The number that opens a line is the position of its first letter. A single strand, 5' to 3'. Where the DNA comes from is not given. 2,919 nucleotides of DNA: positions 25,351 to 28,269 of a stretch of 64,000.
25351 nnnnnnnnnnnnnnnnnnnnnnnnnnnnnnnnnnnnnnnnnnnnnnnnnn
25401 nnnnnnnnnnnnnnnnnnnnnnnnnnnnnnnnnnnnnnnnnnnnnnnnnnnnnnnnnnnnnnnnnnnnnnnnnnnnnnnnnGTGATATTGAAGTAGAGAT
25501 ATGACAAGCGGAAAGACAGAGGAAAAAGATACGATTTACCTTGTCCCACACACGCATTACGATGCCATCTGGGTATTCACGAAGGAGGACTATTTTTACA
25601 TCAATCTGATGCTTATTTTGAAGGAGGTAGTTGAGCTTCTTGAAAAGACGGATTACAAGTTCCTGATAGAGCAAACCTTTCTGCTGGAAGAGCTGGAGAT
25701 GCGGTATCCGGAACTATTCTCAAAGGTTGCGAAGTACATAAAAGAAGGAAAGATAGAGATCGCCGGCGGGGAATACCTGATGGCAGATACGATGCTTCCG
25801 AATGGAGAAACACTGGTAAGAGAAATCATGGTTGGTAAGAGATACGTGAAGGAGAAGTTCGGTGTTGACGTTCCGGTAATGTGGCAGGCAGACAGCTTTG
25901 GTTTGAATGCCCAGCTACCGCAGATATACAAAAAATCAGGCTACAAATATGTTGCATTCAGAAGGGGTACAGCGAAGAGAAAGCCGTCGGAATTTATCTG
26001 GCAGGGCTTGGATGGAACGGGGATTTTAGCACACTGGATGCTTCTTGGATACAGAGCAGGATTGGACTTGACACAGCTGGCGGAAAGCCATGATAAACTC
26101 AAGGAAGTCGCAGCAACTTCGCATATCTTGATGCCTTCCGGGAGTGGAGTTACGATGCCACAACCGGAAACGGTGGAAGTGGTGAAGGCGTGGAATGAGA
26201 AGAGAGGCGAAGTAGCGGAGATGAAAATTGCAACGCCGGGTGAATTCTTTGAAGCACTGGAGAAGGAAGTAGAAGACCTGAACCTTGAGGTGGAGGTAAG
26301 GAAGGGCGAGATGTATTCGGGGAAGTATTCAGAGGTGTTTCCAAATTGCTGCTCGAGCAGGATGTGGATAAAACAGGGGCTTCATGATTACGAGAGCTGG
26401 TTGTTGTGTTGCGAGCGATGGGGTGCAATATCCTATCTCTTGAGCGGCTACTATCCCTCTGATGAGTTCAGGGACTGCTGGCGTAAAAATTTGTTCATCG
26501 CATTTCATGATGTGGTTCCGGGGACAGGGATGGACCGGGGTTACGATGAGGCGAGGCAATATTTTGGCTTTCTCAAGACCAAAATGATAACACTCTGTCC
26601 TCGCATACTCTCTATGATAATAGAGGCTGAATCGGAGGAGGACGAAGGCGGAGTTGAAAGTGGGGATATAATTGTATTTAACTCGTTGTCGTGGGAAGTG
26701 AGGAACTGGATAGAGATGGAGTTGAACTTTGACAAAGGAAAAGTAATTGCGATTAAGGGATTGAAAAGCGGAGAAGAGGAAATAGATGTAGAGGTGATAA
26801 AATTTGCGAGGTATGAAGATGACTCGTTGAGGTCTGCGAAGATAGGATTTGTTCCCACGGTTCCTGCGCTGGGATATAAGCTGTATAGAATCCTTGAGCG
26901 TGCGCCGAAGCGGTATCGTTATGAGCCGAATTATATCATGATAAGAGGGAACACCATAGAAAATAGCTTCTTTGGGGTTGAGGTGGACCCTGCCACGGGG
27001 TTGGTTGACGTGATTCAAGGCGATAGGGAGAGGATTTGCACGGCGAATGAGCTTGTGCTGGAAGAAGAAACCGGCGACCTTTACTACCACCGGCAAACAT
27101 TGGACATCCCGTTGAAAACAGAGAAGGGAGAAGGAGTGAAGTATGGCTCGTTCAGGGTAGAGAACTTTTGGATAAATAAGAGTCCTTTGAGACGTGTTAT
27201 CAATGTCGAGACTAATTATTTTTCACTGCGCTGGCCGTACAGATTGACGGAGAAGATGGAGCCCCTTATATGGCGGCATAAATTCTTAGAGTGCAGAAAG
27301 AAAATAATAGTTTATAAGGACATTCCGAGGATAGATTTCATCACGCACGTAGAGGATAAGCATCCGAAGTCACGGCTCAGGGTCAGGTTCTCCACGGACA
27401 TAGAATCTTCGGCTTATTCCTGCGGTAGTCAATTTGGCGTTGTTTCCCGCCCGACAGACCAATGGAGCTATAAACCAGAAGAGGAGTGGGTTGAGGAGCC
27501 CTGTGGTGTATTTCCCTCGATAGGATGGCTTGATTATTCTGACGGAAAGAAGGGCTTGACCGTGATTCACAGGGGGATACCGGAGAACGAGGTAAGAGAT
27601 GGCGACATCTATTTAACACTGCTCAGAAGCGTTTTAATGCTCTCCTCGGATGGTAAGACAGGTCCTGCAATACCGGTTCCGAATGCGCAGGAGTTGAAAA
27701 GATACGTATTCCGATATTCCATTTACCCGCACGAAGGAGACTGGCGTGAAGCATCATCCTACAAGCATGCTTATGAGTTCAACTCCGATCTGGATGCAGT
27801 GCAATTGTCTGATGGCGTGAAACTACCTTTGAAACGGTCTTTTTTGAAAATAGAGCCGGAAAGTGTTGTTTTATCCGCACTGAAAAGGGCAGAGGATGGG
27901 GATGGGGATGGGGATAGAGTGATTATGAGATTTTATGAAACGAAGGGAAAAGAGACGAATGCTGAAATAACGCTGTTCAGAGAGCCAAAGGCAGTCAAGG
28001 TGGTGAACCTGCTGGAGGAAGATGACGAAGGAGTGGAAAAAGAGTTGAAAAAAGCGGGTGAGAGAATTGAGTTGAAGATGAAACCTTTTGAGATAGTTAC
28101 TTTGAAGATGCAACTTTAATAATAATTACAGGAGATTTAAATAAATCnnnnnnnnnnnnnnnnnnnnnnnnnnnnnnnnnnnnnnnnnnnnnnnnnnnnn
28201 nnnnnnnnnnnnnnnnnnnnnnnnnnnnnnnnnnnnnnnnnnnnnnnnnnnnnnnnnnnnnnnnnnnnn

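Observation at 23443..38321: Compatible-solute supercluster: mannosylglycerate genes, duplicated GH38 mannosidases, ectABC and an AsnB-type amidotransferase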

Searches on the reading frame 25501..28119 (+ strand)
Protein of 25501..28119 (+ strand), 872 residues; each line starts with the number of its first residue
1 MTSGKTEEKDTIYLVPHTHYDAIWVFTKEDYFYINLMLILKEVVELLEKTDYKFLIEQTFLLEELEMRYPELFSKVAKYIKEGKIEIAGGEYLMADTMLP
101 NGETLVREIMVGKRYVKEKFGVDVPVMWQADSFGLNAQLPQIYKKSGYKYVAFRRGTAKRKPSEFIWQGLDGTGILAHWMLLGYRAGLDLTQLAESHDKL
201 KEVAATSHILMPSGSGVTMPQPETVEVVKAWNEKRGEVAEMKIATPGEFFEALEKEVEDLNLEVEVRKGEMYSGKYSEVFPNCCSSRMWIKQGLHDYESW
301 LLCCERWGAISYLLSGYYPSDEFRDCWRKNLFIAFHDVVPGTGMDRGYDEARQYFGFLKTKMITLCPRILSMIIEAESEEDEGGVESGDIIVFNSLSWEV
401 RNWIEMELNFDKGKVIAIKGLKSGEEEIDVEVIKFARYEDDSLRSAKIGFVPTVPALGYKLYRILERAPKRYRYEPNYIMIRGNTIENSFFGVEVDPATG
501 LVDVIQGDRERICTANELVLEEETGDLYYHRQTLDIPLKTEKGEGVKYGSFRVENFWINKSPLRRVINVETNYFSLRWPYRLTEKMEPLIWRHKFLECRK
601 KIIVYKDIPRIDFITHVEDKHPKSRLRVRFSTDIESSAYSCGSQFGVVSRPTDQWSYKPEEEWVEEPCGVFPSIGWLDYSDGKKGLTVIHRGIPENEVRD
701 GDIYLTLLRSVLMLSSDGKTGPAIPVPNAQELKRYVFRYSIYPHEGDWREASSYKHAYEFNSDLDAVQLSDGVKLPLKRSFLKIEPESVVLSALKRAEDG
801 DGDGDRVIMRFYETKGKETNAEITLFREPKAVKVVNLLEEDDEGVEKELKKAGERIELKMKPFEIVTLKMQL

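Call 3: search_protein_families(library=pfam, proteins=[window:25501-28119:+])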
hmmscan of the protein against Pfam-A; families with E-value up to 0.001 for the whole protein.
window:25501-28119:+ (872 aa): 5 families
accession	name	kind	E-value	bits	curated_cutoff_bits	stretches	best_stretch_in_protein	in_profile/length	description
PF01074.27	Glyco_hydro_38N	-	3.7e-55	187.7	25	1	11-256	1-259/270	Glycosyl hydrolases family 38 N-terminal domain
PF07748.19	Glyco_hydro_38C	-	4.6e-18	66.7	25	1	486-712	1-201/206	Glycosyl hydrolases family 38 C-terminal domain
PF17677.7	Glyco_hydro38C2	-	3.1e-16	59.7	22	1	789-868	2-72/72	Glycosyl hydrolases family 38 C-terminal beta sandwich domain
PF09261.16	Alpha-mann_mid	-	6.5e-08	33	31.1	1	281-354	4-77/96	Alpha mannosidase middle domain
PF03065.20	Glyco_hydro_57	-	1.5e-05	24.9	21.2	1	54-152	71-170/291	Glycosyl hydrolase family 57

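Call 6: search_protein_families(library=ncbifam, proteins=[window:25501-28119:+])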
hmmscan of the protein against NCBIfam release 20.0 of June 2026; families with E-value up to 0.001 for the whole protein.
window:25501-28119:+ (872 aa): 1 family
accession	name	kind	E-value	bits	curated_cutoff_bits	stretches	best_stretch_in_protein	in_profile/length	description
NF007331.0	PRK09819.1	equivalog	7.5e-83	278.8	1138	1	9-852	3-870/885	mannosylglycerate hydrolase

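Call 24: find_related_loci(query=window:25501-28119:+, collection=metagenome_contigs, flank=10000)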
Query window:25501-28119:+ (872 aa) in metagenome_contigs; peptide patterns used: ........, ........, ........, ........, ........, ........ (x = any residue, [..] = any of these).
205 stretches matched a pattern; 130 encode a relative of the query (tblastn E <= 1e-3); the best 80 are kept; 80 distinct loci.
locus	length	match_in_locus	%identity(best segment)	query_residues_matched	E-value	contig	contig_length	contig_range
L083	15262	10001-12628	80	10-872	0e+0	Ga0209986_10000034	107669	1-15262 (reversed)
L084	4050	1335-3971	79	1-872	0e+0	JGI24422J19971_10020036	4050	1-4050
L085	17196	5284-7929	79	1-872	0e+0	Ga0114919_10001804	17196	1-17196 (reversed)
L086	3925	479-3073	78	1-872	0e+0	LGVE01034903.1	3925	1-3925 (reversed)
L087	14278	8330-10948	79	7-872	0e+0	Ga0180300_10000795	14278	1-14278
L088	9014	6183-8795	78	1-872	0e+0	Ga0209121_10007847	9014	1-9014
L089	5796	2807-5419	77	1-872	0e+0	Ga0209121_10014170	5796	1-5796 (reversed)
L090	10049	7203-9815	78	1-872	0e+0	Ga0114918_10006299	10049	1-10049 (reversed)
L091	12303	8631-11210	77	7-872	0e+0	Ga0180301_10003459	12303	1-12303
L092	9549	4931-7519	77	9-871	0e+0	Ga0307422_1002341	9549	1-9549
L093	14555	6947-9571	75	1-872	0e+0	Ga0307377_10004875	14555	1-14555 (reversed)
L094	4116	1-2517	77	28-872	0e+0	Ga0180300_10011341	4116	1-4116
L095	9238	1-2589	74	19-872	0e+0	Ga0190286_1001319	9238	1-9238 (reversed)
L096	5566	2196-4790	74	10-872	0e+0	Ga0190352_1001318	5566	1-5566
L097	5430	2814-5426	74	10-872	0e+0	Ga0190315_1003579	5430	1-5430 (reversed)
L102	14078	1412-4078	80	1-872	0e+0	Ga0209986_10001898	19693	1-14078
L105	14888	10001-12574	63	1-872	0e+0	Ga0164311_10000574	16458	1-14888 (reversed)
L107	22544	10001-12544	63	7-872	0e+0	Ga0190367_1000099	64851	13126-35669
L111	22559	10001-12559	64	1-870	0e+0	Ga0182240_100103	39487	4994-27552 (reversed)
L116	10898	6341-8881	61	5-872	0e+0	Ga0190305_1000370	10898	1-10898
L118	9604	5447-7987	61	5-872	0e+0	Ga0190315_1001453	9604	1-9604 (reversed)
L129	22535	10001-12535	61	11-872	0e+0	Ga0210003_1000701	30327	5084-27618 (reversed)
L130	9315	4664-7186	59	11-871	0e+0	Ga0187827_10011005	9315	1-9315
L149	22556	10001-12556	56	6-872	0e+0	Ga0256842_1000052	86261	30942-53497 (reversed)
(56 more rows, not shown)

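Call 32: search_protein_families(library=pfam, proteins=[L102:5376-6599:+, L102:6539-7465:+, L102:9230-11416:-, L102:12245-13480:+, L129:15840-16577:-, L129:14108-15898:-, L129:7766-9250:-, L129:18800-19513:-, L129:19568-20284:-, L129:5995-7542:-])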
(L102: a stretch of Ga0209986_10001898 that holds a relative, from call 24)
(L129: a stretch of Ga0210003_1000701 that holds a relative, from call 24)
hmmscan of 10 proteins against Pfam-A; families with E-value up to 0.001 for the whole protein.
L102:5376-6599:+ (407 aa): 5 families
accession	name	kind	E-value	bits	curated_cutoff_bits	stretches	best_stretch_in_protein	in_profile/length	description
PF13649.12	Methyltransf_25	-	1.8e-10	41.8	27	1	103-174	23-94/97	Methyltransferase domain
PF08241.18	Methyltransf_11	-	2.3e-05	25.4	21.2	1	102-174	19-88/95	Methyltransferase domain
PF08242.18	Methyltransf_12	-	3.5e-05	24.9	30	1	65-174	1-93/98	Methyltransferase domain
PF13847.12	Methyltransf_31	-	5.1e-05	23.4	27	1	61-175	4-103/145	Methyltransferase domain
PF13489.12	Methyltransf_23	-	0.00022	21.4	27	1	52-204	13-136/164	Methyltransferase domain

L102:6539-7465:+ (308 aa): 1 family
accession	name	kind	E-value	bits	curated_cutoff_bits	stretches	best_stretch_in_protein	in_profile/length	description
PF08282.18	Hydrolase_3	-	3.7e-13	50.2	20.9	2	231-280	2-50/255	haloacid dehalogenase-like hydrolase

L102:9230-11416:- (728 aa): 7 families
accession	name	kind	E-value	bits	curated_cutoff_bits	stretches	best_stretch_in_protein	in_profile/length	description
PF00009.33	GTP_EFTU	-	2.4e-56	190.7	26.5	1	20-257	1-187/188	Elongation factor Tu GTP binding domain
PF03764.24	EFG_IV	-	4.7e-26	91.4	24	1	510-616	10-120/121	Elongation factor G, domain IV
PF00679.30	EFG_C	-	2.4e-23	82.4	27.9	1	620-702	2-85/89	Elongation factor G C-terminus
PF14492.12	EFG_III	-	2.3e-22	79.3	27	1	387-456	2-71/75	Elongation Factor G, domain III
PF03144.31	GTP_EFTU_D2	-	3.7e-14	53.3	30.3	1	306-372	1-72/73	Elongation factor Tu domain 2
PF22042.2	EF-G_D2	-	2.7e-12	47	27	1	295-374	5-83/84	Elongation factor G domain 2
PF01926.29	MMR_HSR1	-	4.4e-05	24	21.9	1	26-150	3-113/113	50S ribosome-binding GTPase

L102:12245-13480:+ (411 aa): 6 families
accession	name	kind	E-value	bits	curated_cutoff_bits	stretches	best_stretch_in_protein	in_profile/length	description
PF13646.12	HEAT_2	-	2.4e-25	89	27.7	2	314-383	2-66/88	HEAT repeats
PF03130.22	HEAT_PBS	-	1e-15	56.9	20.9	1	264-288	1-25/27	PBS lyase HEAT-like repeat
PF02985.28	HEAT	-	6.8e-10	38.7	23.5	0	251-276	3-28/31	HEAT repeat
PF13513.12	HEAT_EZ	-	8.8e-09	36.1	27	0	329-374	3-54/55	HEAT-like repeat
PF09205.15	DUF1955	-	0.00051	20.3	26.4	0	302-405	58-156/159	Domain of unknown function (DUF1955)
PF00514.29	Arm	-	0.00075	19.9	20.6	0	307-338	8-37/41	Armadillo/beta-catenin-like repeat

L129:15840-16577:- (245 aa): 5 families
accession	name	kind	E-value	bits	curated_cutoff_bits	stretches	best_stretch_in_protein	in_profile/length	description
PF00483.29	NTP_transferase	-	2e-26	93.5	21.2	1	2-101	1-102/245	Nucleotidyl transferase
PF00132.30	Hexapep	-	1.3e-17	63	27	3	136-170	2-36/36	Bacterial transferase hexapeptide (six repeats)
PF25084.1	LbH_EIF2B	-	1.5e-17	63.9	54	1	140-236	8-103/105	EIF2B subunit epsilon LbH domain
PF24894.1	Hexapep_GlmU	-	5.6e-08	33.3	23.3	1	155-231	20-88/104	GlmU-like, C-terminal hexapeptide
PF12804.13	NTP_transf_3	-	1e-06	29.4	27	1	3-76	1-64/160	MobA-like NTP transferase domain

L129:14108-15898:- (596 aa): 4 families
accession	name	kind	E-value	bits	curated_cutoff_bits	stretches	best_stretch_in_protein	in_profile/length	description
PF00733.27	Asn_synthase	-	1.1e-43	150.6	21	2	270-409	4-140/354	Asparagine synthase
PF13537.11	GATase_7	-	2.1e-14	54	25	1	109-217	13-121/123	Glutamine amidotransferase domain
PF13522.11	GATase_6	-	2.2e-09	37.9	27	1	95-212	13-129/130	Glutamine amidotransferase domain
PF24167.1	DUF7411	-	3.4e-05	23.9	28.7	1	286-356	3-68/194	Family of unknown function (DUF7411)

L129:7766-9250:- (494 aa): 1 family
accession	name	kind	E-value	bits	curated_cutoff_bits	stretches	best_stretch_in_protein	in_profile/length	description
PF06253.16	MTTB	-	2.6e-117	392.3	25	1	24-473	27-475/500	Trimethylamine methyltransferase (MTTB)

L129:18800-19513:- (237 aa): 4 families
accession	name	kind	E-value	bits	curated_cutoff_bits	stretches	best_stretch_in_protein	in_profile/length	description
PF00196.25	GerE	-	1.3e-19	70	23.5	1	163-218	2-57/57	Bacterial regulatory proteins, luxR family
PF00072.30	Response_reg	-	6.1e-16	59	30.2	1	21-130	1-110/111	Response regulator receiver domain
PF04545.22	Sigma70_r4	-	7.1e-06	25.9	24.1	1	161-206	2-48/50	Sigma-70, region 4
PF08281.18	Sigma70_r4_2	-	0.00014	21.9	25.7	1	158-206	5-54/54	Sigma-70, region 4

L129:19568-20284:- (238 aa): 1 family
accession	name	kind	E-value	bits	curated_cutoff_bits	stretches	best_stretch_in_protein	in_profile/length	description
PF01255.24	Prenyltransf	-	6e-82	274.9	27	1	20-236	1-219/219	Putative undecaprenyl diphosphate synthase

L129:5995-7542:- (515 aa): 1 family
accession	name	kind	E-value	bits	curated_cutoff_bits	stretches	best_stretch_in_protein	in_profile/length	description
PF06253.16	MTTB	-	4.9e-58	196.8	25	1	12-434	29-418/500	Trimethylamine methyltransferase (MTTB)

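Call 51: find_homologous_proteins(query=L129:14108-15898:-, max_evalue=1e-20)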
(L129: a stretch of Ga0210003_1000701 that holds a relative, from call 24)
Query L129:14108-15898:- (596 aa): 516 proteins with E <= 1e-20 among 8000 candidates; the best 120 are listed.
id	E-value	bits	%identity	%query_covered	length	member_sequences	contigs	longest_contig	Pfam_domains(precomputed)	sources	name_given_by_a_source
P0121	0.0e+0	1204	100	90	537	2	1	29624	PF00733.28,PF13522.12,PF13537.12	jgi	-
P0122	1.7e-275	933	73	94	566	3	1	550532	PF00733.28,PF24167.2,PF13522.12,PF13537.12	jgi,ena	-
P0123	9.1e-273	924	73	93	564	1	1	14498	PF00733.28,PF13522.12,PF13537.12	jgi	-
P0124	5.6e-271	918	73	93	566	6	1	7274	PF00733.28,PF24167.2,PF13522.12,PF13537.12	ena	-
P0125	4.3e-270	915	72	94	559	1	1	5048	PF00733.28,PF24167.2,PF13522.12,PF13537.12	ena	-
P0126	1.1e-269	914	73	94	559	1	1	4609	PF00733.28,PF24167.2,PF13522.12,PF13537.12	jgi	-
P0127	1.1e-269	914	72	94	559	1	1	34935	PF00733.28,PF24167.2,PF13522.12,PF13537.12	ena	-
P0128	4.8e-269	912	72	94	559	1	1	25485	PF00733.28,PF24167.2,PF13522.12,PF13537.12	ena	-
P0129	5.4e-269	912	72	94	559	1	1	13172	PF00733.28,PF24167.2,PF13522.12,PF13537.12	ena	-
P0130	6.4e-269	911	72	94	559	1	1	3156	PF00733.28,PF24167.2,PF13522.12,PF13537.12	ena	-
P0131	8.0e-269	911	72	94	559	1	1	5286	PF00733.28,PF24167.2,PF13522.12,PF13537.12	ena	-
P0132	1.3e-268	910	72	94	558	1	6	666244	PF00733.28,PF24167.2,PF13522.12,PF13537.12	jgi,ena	-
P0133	2.3e-268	910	72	94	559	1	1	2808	PF00733.28,PF24167.2,PF13522.12,PF13537.12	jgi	-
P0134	3.1e-268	909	71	94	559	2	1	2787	PF00733.28,PF24167.2,PF13522.12,PF13537.12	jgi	-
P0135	3.7e-268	909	72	94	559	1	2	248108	PF00733.28,PF24167.2,PF13522.12,PF13537.12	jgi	-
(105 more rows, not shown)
